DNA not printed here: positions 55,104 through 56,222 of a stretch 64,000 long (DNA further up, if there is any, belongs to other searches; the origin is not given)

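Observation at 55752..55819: A palindromic repeat element is inserted in frame inside uvrC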

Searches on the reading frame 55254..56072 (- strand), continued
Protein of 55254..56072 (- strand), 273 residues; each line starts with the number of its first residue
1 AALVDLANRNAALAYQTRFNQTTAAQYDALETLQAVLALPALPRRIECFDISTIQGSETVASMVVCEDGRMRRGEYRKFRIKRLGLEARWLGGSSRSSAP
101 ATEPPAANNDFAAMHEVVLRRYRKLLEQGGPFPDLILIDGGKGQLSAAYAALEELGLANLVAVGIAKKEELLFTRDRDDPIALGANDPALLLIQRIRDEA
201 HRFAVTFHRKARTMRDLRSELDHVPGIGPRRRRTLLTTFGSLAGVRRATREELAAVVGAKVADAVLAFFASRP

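Call 54: search_solved_structures(query=window:55254-56072:-, max_evalue=0.001, show_alignments=2)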
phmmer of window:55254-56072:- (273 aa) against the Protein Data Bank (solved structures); distinct sequences matched with E-value up to 0.001: 5.
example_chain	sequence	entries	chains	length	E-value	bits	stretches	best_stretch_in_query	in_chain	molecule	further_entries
2nrt_A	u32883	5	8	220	1.5e-46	162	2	109-265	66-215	UvrABC system protein C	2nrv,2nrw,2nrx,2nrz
3c65_A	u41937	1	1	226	5.9e-44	153.5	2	106-255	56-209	UvrABC system protein C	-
8b0q_A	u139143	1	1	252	8.3e-39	136.6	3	181-269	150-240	UvrABC system protein C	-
2nrr_A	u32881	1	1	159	4e-30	108.2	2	109-213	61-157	UvrABC system protein C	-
1kft_A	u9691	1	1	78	1.5e-05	27.7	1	218-264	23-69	Excinuclease ABC subunit C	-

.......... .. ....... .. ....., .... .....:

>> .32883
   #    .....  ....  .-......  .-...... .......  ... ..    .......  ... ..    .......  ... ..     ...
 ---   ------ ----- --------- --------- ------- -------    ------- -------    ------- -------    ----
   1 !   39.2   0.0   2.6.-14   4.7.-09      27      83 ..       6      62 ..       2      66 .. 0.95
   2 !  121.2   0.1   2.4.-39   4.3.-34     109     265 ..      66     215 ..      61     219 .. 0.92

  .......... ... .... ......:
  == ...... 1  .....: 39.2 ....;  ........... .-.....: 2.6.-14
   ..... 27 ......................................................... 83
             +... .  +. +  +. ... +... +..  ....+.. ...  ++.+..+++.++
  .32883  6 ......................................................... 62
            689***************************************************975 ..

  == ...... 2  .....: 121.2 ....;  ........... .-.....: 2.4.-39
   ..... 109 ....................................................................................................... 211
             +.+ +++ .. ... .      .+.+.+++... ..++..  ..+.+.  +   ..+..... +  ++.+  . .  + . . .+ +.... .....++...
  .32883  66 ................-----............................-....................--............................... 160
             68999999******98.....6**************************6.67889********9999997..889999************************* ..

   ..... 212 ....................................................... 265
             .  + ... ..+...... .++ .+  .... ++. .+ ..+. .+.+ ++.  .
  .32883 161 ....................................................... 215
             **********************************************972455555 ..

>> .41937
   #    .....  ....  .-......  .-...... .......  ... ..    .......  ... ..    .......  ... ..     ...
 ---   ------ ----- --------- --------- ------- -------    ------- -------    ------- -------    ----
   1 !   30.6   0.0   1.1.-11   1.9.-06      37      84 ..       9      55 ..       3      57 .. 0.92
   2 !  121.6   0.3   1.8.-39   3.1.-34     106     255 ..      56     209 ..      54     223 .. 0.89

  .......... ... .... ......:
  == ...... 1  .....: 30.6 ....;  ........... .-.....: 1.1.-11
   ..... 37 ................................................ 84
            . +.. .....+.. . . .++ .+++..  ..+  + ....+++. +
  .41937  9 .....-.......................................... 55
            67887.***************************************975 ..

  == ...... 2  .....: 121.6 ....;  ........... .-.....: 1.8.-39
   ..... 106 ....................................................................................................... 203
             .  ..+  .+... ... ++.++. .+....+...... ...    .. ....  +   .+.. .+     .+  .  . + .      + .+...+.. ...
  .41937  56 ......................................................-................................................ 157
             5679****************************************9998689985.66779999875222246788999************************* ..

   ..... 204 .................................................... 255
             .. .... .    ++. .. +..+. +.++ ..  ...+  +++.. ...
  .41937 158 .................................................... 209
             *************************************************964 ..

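Call 60: predict_structure(alignment_id=A1)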
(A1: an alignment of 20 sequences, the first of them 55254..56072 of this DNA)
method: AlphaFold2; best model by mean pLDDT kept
length: 273 residues; sequences in the alignment: 20
mean_pLDDT: 79.9   pTM: 0.63
mean pLDDT of the five models: 79.9, 78.1, 76.4, 74.5, 69.5
residues with pLDDT >= 90: 118; 70-90: 81; 50-70: 50; < 50: 24
segments of 3 or more residues with pLDDT < 50: 85-104
pLDDT, mean of each block of 10 residues (from residue 1): 70 57 79 91 92 71 85 63 47 41 59 92 94 94 93 96 86 91 89 89 69 54 89 87 89 97 95 78
secondary structure, 60 per line:
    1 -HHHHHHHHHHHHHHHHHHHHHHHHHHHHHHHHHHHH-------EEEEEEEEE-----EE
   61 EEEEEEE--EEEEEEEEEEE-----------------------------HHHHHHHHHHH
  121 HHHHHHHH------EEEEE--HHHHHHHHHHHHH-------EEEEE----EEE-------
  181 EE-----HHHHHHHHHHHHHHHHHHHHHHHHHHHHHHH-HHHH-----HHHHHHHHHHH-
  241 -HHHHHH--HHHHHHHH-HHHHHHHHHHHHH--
elements in order: H2-37 E45-53 E59-67 E70-80 H110-128 E135-139 H142-154 E162-166 E171-173 H188-218 H220-223 H229-239 H242-247 H250-257 H259-271

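Call 95: search_protein_representatives(protein=window:55254-56072:-)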
Query: 273 residues. Proteins with E-value up to 0.001 (for the whole library): 13873; up to 1e-10: 9047; up to 1e-30: 2340. The best 150 are listed.
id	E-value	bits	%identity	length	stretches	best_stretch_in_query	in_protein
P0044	5.5e-136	468.1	86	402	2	102-273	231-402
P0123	1.3e-114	398.1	78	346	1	2-272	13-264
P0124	1.5e-106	371.7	75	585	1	2-265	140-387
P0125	3.1e-103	360.9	91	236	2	139-273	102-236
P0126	1.5e-97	342.2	68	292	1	2-269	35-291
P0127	4.5e-95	334.1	62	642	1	2-271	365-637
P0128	9.1e-93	326.5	78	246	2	92-272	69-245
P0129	5.0e-90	317.6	64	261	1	13-271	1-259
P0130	3.2e-88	311.6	73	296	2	93-215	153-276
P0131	5.9e-85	301.0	78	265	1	3-192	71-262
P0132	4.7e-78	278.3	78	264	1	2-190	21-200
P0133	1.0e-77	277.2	80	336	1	109-271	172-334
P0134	1.1e-77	277.1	86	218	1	122-273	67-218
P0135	2.1e-77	276.2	66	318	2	101-250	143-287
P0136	1.5e-75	270.1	67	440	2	2-105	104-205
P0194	2.7e-54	200.5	58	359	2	31-169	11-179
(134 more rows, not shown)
